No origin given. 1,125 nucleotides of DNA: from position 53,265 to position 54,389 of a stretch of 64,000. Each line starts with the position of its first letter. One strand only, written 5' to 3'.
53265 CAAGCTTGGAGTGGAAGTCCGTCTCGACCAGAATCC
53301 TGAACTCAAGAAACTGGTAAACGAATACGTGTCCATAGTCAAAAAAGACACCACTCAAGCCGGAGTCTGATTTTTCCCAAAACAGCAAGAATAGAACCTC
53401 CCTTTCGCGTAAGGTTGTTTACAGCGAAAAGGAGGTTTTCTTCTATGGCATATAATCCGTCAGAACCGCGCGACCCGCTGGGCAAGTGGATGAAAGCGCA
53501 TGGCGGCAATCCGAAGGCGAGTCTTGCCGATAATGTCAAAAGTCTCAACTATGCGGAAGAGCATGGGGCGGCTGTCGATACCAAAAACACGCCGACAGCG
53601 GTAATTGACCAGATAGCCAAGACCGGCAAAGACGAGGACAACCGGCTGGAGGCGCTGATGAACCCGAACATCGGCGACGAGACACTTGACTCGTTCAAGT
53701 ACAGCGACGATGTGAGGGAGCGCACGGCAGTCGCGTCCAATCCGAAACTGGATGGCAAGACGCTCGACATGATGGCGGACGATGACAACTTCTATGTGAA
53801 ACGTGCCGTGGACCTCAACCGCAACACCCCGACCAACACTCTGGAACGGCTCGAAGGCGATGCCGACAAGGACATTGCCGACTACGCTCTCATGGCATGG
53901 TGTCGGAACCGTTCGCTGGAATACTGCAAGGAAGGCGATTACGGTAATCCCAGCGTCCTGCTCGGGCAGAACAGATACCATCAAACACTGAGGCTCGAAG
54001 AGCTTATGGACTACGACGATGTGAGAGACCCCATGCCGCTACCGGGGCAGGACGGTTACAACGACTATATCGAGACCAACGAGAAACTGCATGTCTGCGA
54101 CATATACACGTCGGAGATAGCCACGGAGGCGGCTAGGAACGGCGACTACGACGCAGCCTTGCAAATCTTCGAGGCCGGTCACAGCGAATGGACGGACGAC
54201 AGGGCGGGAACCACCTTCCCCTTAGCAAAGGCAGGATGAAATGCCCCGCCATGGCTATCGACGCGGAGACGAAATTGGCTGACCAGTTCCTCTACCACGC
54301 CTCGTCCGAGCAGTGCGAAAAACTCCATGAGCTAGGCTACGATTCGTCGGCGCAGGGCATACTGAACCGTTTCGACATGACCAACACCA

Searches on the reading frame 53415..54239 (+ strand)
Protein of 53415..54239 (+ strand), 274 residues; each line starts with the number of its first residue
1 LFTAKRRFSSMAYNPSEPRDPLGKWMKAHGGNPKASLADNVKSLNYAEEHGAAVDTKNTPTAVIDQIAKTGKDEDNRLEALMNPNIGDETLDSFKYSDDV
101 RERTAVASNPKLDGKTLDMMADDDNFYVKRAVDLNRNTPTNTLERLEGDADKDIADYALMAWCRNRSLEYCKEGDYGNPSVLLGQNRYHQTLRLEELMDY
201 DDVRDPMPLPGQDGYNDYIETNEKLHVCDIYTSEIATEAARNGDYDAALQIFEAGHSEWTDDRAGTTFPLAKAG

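Call 40: search_protein_families(library=pfam, proteins=[window:53415-54239:+], max_evalue=0.001)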
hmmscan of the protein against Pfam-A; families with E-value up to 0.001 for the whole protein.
window:53415-54239:+ (274 aa): 1 family
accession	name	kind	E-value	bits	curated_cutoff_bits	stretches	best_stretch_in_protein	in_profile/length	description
PF01816.23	LRV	-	9.4e-05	23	21.6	0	102-124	3-25/26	Leucine rich repeat variant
